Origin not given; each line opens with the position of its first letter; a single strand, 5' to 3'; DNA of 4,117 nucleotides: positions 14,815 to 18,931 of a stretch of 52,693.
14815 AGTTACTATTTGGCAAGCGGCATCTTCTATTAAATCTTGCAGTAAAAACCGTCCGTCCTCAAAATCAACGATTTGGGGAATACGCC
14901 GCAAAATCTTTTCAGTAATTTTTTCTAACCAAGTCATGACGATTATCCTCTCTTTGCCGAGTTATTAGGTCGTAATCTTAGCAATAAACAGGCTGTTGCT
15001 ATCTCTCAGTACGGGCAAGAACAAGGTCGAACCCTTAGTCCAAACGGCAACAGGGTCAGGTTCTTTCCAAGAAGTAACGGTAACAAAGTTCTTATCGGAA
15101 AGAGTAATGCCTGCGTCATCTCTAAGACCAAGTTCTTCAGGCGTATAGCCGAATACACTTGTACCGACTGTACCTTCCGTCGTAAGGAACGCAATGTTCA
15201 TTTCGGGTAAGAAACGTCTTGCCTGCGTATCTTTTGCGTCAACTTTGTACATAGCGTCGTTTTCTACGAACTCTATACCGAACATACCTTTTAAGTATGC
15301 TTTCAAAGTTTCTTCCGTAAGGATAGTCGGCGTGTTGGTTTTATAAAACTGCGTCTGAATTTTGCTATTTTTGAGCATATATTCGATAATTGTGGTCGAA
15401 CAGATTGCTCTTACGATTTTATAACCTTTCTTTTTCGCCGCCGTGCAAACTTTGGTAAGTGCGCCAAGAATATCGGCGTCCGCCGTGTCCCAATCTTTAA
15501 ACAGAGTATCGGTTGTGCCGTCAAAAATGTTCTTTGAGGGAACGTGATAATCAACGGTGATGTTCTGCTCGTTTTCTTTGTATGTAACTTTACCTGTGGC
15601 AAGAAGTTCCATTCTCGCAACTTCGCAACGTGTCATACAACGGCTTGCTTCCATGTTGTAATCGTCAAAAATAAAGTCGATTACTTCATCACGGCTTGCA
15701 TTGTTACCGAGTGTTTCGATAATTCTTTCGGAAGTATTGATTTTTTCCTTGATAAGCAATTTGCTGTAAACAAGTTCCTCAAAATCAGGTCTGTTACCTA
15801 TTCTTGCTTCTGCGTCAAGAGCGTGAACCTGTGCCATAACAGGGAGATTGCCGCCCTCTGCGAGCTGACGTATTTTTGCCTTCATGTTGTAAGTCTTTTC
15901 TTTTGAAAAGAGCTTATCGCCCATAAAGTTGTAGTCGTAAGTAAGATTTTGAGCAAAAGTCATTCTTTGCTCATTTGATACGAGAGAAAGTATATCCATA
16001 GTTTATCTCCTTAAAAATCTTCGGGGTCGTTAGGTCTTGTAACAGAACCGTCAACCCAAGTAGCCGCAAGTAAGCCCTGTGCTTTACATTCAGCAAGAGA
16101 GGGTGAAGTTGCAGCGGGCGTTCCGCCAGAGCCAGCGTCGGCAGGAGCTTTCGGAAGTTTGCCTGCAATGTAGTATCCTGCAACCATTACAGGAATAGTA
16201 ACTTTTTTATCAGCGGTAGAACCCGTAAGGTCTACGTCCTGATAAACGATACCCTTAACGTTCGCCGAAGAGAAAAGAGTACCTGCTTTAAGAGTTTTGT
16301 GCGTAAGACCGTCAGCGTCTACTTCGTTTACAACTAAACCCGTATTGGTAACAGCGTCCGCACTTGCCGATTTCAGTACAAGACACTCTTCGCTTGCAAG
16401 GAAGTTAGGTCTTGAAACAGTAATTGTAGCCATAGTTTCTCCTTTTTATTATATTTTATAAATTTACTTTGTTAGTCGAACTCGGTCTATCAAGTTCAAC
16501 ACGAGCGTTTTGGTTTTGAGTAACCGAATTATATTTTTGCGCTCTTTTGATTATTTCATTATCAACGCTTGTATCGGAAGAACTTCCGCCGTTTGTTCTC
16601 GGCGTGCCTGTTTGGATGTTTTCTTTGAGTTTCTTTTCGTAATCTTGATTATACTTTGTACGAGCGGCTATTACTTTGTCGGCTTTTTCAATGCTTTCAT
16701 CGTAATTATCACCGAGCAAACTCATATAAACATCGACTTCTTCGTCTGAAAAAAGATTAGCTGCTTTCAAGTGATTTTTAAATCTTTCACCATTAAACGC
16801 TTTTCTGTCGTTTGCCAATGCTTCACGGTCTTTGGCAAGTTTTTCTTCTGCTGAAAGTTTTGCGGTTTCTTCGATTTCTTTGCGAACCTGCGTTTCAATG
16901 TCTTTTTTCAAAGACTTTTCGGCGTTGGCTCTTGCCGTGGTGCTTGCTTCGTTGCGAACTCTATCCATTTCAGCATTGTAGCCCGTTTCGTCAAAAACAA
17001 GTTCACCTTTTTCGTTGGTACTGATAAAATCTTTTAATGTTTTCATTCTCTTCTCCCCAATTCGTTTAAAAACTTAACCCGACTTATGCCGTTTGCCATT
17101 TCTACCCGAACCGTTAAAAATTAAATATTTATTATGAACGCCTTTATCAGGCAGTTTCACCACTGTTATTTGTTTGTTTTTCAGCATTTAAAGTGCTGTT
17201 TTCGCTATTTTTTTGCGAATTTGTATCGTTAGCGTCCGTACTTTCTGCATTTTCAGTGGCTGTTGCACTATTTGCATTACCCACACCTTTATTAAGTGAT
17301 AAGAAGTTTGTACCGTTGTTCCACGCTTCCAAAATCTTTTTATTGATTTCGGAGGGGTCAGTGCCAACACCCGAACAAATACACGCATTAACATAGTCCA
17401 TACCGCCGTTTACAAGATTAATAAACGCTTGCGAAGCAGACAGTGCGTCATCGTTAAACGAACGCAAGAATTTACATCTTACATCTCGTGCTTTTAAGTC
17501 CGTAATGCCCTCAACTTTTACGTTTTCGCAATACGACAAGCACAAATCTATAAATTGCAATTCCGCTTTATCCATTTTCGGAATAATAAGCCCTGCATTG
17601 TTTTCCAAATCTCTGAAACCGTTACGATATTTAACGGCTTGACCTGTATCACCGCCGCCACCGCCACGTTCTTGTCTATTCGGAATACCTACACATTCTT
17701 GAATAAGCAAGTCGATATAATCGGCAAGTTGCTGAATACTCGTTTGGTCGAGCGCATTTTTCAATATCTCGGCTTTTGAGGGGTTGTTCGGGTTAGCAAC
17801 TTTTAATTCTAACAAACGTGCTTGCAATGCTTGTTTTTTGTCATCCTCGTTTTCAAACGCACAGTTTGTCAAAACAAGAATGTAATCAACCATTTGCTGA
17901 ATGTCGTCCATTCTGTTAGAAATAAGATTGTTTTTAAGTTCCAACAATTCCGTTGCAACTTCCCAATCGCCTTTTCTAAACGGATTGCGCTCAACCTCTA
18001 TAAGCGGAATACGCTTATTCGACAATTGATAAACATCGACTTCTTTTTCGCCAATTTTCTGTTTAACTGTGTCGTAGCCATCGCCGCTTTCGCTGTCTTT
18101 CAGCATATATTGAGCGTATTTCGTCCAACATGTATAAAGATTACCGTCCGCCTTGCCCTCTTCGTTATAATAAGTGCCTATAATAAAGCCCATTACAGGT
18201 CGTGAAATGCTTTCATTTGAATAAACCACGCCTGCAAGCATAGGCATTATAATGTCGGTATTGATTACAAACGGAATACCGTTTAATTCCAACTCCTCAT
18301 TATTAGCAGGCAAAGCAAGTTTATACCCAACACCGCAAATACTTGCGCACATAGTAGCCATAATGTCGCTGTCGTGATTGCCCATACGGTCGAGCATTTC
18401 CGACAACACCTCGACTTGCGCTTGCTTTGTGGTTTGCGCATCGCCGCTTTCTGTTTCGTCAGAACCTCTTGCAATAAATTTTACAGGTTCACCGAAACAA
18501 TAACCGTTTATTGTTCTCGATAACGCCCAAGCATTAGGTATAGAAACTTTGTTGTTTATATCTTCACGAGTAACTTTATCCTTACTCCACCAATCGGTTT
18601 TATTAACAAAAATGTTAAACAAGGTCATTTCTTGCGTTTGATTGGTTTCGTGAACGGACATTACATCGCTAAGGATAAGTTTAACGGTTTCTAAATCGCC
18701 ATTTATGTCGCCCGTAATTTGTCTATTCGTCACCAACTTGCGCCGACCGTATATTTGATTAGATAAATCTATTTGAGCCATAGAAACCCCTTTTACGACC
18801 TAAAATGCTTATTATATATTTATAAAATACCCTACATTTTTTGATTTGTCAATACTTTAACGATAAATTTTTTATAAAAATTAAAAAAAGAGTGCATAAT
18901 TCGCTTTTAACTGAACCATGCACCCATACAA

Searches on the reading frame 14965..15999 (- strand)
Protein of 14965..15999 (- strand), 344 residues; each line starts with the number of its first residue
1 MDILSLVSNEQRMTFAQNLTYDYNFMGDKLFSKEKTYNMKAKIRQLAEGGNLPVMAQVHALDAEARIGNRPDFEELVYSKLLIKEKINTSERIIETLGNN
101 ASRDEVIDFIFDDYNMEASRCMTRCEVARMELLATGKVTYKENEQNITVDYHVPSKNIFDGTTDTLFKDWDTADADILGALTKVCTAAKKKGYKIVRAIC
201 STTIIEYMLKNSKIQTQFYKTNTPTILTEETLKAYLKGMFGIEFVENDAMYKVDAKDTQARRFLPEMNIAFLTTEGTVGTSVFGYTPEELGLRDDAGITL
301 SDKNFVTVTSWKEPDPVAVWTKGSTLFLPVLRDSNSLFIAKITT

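Call 20: search_protein_families(library=pfam, proteins=[window:14965-15999:-], max_evalue=0.001)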
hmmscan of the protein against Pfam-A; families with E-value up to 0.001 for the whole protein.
window:14965-15999:- (344 aa): 1 family
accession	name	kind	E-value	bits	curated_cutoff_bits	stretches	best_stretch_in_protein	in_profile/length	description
PF03864.22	Phage_cap_E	-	2.7e-27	96.1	22.9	1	18-341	11-328/329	Phage major capsid protein E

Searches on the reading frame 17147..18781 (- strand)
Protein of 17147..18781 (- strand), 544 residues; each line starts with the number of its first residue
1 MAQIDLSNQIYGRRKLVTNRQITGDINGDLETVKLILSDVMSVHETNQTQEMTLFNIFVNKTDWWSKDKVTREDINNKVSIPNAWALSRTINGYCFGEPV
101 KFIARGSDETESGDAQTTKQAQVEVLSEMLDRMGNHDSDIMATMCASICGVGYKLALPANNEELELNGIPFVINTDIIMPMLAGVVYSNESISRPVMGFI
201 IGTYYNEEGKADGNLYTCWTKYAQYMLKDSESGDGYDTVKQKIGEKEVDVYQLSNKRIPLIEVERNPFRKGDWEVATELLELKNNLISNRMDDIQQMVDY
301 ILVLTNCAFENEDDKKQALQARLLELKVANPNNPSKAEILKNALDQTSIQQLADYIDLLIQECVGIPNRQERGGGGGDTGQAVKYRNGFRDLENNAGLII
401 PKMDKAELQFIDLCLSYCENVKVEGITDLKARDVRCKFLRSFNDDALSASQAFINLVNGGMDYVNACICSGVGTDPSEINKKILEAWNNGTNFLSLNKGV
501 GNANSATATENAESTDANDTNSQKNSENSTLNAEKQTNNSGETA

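Call 20: search_protein_families(library=pfam, proteins=[window:17147-18781:-], max_evalue=0.001)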
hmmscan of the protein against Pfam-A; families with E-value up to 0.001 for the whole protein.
window:17147-18781:- (544 aa): 1 family
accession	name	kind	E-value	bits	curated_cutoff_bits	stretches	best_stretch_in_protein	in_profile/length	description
PF05133.19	SPP1_portal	-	1.6e-33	116.8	25.5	1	44-458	8-381/416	Phage portal protein, SPP1 Gp6-like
